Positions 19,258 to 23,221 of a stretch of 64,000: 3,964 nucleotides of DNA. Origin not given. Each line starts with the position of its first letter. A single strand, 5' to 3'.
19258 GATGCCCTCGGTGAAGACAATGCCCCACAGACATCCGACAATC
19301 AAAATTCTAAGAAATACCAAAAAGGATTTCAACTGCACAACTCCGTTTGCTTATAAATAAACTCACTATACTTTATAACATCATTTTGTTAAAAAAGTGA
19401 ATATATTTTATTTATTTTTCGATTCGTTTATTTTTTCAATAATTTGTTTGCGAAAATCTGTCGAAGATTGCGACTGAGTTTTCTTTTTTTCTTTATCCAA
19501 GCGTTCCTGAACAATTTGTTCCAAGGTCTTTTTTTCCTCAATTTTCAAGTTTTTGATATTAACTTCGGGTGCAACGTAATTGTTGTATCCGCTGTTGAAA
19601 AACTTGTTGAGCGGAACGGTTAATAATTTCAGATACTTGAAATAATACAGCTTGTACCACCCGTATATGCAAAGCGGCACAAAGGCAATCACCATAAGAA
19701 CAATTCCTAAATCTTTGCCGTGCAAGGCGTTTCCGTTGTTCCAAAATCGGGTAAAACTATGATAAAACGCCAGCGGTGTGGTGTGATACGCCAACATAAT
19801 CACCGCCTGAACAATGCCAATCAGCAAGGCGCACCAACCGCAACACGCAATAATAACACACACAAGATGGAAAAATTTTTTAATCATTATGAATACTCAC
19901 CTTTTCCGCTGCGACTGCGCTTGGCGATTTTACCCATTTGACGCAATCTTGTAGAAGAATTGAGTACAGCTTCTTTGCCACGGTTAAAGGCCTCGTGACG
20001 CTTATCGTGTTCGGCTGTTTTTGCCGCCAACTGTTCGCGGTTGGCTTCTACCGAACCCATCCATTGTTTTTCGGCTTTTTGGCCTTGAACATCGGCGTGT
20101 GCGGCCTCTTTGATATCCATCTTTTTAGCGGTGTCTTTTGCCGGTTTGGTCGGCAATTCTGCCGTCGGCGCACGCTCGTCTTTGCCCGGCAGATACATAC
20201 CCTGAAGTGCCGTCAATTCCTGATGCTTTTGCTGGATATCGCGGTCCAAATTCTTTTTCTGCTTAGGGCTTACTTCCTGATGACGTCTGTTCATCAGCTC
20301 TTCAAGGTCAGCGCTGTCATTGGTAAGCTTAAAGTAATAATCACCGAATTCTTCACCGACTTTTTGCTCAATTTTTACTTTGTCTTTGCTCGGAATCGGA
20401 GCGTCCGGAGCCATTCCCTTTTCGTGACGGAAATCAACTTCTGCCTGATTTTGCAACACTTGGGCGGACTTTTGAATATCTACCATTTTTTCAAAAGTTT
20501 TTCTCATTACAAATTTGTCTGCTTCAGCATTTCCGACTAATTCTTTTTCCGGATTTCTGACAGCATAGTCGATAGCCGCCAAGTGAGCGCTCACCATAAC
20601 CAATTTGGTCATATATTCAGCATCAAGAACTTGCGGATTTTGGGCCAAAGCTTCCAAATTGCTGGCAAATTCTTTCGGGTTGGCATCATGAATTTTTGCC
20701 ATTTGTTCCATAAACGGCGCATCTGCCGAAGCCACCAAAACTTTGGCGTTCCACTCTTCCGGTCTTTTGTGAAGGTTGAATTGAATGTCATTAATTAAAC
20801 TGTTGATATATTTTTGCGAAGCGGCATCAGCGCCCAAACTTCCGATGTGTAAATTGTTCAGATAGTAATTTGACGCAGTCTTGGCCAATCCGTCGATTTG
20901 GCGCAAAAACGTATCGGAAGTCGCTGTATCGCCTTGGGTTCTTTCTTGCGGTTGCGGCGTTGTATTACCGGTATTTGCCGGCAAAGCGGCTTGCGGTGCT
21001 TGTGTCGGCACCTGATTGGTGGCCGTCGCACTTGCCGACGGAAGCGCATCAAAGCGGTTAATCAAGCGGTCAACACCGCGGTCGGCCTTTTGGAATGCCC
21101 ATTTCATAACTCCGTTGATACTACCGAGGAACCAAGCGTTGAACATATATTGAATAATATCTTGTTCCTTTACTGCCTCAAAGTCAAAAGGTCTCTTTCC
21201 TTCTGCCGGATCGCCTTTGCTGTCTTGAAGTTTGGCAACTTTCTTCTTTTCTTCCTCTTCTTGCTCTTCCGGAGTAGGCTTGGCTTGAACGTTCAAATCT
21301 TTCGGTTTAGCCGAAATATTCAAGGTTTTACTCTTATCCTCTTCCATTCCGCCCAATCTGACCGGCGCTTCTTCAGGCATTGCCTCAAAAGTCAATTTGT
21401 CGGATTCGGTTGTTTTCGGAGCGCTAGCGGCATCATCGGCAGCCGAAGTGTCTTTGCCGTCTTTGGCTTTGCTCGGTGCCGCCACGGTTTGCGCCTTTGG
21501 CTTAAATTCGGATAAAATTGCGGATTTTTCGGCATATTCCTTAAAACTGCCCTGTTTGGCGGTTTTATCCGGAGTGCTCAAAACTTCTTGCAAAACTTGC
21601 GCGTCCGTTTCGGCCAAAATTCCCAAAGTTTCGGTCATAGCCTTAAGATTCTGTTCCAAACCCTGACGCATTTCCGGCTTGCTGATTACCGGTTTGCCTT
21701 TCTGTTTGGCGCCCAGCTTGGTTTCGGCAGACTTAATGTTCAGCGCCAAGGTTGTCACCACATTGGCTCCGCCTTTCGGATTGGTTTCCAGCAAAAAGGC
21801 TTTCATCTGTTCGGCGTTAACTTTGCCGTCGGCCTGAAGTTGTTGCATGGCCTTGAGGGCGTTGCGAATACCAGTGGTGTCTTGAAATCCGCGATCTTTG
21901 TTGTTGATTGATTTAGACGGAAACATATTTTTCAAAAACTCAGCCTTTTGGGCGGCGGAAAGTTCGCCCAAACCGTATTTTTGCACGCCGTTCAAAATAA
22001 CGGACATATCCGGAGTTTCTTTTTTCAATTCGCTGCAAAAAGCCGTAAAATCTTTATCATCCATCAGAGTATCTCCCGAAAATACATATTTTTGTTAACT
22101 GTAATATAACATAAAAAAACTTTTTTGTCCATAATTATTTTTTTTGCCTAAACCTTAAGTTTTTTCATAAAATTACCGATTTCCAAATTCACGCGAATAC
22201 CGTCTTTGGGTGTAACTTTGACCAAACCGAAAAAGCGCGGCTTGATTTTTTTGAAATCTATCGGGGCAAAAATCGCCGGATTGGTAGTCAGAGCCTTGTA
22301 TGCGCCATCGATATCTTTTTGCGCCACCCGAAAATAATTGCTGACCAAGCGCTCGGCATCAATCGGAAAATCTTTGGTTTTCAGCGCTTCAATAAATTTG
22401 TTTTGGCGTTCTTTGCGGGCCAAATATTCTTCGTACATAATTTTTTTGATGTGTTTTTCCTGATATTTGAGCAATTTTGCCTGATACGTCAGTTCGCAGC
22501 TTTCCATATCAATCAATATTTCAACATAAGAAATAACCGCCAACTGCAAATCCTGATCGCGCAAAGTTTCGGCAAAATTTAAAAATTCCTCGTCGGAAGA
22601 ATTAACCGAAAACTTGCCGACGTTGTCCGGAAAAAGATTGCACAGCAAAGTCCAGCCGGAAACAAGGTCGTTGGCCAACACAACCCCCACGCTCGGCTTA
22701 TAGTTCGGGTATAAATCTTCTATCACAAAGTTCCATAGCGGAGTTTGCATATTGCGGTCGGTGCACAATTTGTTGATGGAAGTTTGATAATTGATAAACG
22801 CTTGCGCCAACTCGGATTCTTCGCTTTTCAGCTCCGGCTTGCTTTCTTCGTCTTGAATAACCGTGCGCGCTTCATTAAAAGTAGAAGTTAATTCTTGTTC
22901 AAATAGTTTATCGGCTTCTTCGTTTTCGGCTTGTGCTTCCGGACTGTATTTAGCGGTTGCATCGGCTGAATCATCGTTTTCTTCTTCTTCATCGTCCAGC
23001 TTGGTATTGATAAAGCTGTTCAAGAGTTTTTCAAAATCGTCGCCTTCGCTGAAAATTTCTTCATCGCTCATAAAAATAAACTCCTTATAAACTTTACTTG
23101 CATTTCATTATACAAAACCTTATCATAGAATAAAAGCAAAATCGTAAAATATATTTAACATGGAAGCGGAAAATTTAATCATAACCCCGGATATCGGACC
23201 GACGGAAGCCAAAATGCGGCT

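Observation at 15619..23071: Orphan type IV coupling-protein operon with four uncharacterised partner proteins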

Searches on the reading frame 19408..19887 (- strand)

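Call 3: search_protein_families(library=pfam, proteins=[window:19408-19887:-], max_evalue=1)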
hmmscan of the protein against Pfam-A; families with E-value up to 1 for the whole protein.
window:19408-19887:- (159 aa): 0 families

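Call 4: search_protein_families(library=ncbifam, proteins=[window:19408-19887:-], max_evalue=1)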
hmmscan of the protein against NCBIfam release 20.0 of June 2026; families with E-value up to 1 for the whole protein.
window:19408-19887:- (159 aa): 1 family
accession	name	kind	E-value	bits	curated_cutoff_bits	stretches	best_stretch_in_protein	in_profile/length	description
NF040945.1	CCC_membrane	equivalog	0.0038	17.5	65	1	12-82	13-82/99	CCC motif membrane protein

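Call 17: search_protein_families(library=padloc, proteins=[window:19408-19887:-], max_evalue=1)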
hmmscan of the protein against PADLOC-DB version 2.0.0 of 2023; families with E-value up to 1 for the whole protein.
window:19408-19887:- (159 aa): 0 families

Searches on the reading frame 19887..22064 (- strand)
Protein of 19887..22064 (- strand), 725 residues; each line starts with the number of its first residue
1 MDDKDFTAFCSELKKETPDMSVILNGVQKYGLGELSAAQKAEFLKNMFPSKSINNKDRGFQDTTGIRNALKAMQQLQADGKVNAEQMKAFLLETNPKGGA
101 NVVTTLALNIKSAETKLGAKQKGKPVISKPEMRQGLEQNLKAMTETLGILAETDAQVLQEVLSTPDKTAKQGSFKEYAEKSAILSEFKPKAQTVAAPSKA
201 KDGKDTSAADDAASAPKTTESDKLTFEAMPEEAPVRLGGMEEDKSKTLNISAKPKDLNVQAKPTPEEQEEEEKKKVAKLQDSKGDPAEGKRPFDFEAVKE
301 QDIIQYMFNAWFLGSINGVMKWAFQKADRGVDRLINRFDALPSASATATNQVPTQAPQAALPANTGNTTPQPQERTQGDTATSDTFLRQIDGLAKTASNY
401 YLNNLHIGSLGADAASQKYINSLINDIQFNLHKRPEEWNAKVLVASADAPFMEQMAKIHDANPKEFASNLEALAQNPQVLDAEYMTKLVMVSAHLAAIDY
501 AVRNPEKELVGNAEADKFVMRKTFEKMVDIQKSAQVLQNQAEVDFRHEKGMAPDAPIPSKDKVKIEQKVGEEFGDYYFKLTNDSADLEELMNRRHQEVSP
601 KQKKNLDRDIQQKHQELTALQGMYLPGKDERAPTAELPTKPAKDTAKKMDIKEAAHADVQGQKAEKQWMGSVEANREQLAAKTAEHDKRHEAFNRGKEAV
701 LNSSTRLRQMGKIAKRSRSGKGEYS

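Call 3: search_protein_families(library=pfam, proteins=[window:19887-22064:-], max_evalue=1)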
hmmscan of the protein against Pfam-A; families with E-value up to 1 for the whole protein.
window:19887-22064:- (725 aa): 1 family
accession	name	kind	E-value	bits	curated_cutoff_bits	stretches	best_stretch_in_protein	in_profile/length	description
PF14978.11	MRP-63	-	0.36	11.8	27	0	592-648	9-63/92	Mitochondrial ribosome protein 63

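Call 4: search_protein_families(library=ncbifam, proteins=[window:19887-22064:-], max_evalue=1)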
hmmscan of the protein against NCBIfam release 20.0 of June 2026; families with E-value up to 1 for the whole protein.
window:19887-22064:- (725 aa): 2 families
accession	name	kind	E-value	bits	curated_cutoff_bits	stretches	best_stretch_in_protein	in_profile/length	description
NF052487.1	EndoDexBT3087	equivalog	0.011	14.1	730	1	4-50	315-361/589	endo-dextranase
NF008326.0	PRK11114.1-5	equivalog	0.025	12.8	1107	1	154-251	9-105/782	cellulose biosynthesis cyclic di-GMP-binding regulatory protein BcsB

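Call 10: search_solved_structures(query=window:19887-22064:-, max_evalue=10)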
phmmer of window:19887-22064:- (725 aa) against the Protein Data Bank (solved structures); distinct sequences matched with E-value up to 10: 1.
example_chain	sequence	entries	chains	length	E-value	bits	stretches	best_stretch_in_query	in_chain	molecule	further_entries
9p0k_B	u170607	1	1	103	0.083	14.8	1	536-613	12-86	C-X-C motif chemokine 9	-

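Call 17: search_protein_families(library=padloc, proteins=[window:19887-22064:-], max_evalue=1)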
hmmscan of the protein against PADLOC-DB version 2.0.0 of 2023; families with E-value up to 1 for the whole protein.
window:19887-22064:- (725 aa): 0 families

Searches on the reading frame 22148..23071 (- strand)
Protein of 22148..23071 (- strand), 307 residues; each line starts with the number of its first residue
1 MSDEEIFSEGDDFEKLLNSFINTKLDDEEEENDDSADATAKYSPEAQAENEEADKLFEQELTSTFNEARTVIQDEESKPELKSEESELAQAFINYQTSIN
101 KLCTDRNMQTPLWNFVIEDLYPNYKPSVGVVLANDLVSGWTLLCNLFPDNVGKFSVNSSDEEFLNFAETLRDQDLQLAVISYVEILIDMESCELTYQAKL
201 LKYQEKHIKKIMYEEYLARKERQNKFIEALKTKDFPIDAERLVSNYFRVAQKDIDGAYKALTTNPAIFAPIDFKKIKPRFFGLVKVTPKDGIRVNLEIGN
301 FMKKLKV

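Call 3: search_protein_families(library=pfam, proteins=[window:22148-23071:-], max_evalue=1)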
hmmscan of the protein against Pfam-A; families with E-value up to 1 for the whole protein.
window:22148-23071:- (307 aa): 1 family
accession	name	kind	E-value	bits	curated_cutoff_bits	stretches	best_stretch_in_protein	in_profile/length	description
PF11155.13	DUF2935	-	0.015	16.3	24.4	1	20-117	20-106/121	Domain of unknown function (DUF2935)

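Call 4: search_protein_families(library=ncbifam, proteins=[window:22148-23071:-], max_evalue=1)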
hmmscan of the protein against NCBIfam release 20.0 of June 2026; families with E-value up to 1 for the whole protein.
window:22148-23071:- (307 aa): 0 families

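Call 11: search_solved_structures(query=window:22148-23071:-, max_evalue=10)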
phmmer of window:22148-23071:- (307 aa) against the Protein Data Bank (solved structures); distinct sequences matched with E-value up to 10: 0.

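Call 17: search_protein_families(library=padloc, proteins=[window:22148-23071:-], max_evalue=1)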
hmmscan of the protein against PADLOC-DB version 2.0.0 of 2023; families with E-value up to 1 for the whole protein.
window:22148-23071:- (307 aa): 0 families

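Call 32: find_homologous_proteins(query=window:22148-23071:-, max_evalue=0.001)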
Query window:22148-23071:- (307 aa): 488 proteins with E <= 0.001 among 1405 candidates; the best 120 are listed.
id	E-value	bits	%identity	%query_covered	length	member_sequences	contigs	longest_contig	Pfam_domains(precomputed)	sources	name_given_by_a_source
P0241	2.1e-196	669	100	100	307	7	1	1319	-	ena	-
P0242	2.9e-195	665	99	100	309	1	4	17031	-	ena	-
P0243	1.0e-178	611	91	100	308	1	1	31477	-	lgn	-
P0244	4.9e-161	553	81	100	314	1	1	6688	-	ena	-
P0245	1.7e-142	492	71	100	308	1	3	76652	-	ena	-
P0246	6.1e-142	490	72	100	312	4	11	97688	-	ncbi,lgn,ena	-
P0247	1.1e-141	489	71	100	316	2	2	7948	-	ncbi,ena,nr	ncbi:MAG: hypothetical protein IKR92_01510 [Alphaproteobacteria bacterium]|nr:hypothetical protein [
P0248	5.5e-141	487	71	100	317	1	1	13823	-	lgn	-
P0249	7.9e-140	483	70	100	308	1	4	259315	-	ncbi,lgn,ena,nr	ncbi:MAG: hypothetical protein IJ218_01440 [Alphaproteobacteria bacterium]|nr:hypothetical protein [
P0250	1.1e-139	483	66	98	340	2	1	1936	-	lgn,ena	-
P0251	1.5e-139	482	70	100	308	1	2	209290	-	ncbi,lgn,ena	-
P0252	2.8e-139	481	71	100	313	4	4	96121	-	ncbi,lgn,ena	-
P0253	2.7e-138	478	70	100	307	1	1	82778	-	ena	-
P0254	3.8e-138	478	71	97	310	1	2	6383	-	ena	-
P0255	2.4e-137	475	69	100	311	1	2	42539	-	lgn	-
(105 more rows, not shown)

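Call 41: predict_structure(alignment_id=A2)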
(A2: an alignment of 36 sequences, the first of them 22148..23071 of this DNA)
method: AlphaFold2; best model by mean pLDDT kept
length: 307 residues; sequences in the alignment: 36
mean_pLDDT: 73.0   pTM: 0.51
mean pLDDT of the five models: 73.0, 71.3, 65.1, 64.6, 59.0
residues with pLDDT >= 90: 79; 70-90: 112; 50-70: 70; < 50: 46
segments of 3 or more residues with pLDDT < 50: 1-11, 22-42, 274-283
pLDDT, mean of each block of 10 residues (from residue 1): 35 55 37 33 62 72 70 65 86 94 91 89 85 93 92 88 90 93 93 89 88 82 84 76 69 56 52 46 54 69 72
secondary structure, 60 per line:
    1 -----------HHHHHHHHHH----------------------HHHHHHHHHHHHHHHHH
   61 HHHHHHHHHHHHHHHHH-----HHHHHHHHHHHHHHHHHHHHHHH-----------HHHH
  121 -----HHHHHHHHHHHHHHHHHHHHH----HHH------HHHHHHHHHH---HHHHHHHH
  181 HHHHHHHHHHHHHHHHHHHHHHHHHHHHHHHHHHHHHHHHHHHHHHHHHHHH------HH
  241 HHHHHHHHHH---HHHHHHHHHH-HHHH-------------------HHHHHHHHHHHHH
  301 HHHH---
elements in order: H12-21 H44-77 H83-105 H117-120 H126-146 H160-169 H173-232 H239-250 H254-263 H265-268 H288-304

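Call 76: search_solved_structures(query=A2, max_evalue=10)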
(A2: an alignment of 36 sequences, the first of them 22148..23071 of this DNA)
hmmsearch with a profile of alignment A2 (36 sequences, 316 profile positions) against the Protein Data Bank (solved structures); distinct sequences matched with E-value up to 10: 2.
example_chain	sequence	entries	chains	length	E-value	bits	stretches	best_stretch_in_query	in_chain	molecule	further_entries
7x5d_A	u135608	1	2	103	2.2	10.8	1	49-117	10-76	Lamin-A/C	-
9dvi_B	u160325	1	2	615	4.1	9.9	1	21-109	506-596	Chaperone protein DnaK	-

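Call 85: fold_search(model_id=the predicted structure, library=pdb)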
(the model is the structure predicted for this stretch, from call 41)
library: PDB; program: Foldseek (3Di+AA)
matches with E <= 10: 85; with E <= 0.001: 0
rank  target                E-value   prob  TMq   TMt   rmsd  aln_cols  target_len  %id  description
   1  9qwr_B                8.1e-01  0.13  0.12  0.19  25.9       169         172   18  MIC60 helical bundle dimer (released 2026-02-25)
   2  3frc_A                2.8e+00  0.06  0.12  0.16  15.8       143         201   14  Tetramerization and Cooperativity in Plasmodium falciparum glutathione transferase are mediated by the atypic loop 113 (released 2010-01-26)
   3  7ei1_P                2.9e+00  0.25  0.22  0.22   9.2       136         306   10  Structure of Pyrococcus furiosus Cas1Cas2 complex (released 2021-11-24)
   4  4xln_F                2.9e+00  0.07  0.16  0.14  30.0       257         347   10  Crystal structure of T. aquaticus transcription initiation complex containing bubble promoter and RNA (released 2015-09-23)
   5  3beh_D                3.1e+00  0.04  0.14  0.18  22.3       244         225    7  Structure of a Bacterial Cyclic Nucleotide Regulated Ion Channel (released 2008-01-15)
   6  8uky_D                3.4e+00  0.07  0.14  0.23  12.7       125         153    9  Crystal structure of BAK in complex with inhibiting antibody 14G6 (released 2024-04-10)
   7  9i2b_H                3.4e+00  0.03  0.11  0.09  26.3       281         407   10  SPIN90-Arp2/3 nucleated bidirectional actin filaments (released 2025-09-03)
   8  3beh_B                3.6e+00  0.04  0.12  0.16  22.3       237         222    8  Structure of a Bacterial Cyclic Nucleotide Regulated Ion Channel (released 2008-01-15)
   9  9h8s_B                3.6e+00  0.02  0.12  0.13  27.7       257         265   14  Human CDK8/Cyclin-C complex with inhibitor 3-7 (released 2025-01-22)
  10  9n9g_F                3.8e+00  0.13  0.19  0.31  16.4       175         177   14  Cryo-EM structure of the human Hec1-Nuf2 dimer bound to the paclitaxel-stabilized microtubule (released 2026-02-04)
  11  6thk                  3.8e+00  0.06  0.17  0.13  22.2       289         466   12  Structural mechanism of pyocin S5 import into Pseudomonas aeruginosa (released 2020-03-04)
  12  9h8c_B                4.0e+00  0.03  0.12  0.13  27.4       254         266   14  Human CDK8/Cyclin-C complex with inhibitor 2-9 (released 2025-01-22)
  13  9ujl_F                4.0e+00  0.02  0.11  0.10  24.3       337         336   12  CryoEM structure of the T.thermophilus transcription initiation complex in the presence of Ap4A (released 2025-10-22)
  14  8i7r_D7               4.2e+00  0.07  0.22  0.19  36.8       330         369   11  In situ structure of axonemal doublet microtubules in mouse sperm with 48-nm repeat (released 2023-10-11)
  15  3dwl_G                4.4e+00  0.06  0.11  0.26  11.7       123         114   15  Crystal Structure of Fission Yeast Arp2/3 Complex Lacking the Arp2 Subunit (released 2008-08-26)
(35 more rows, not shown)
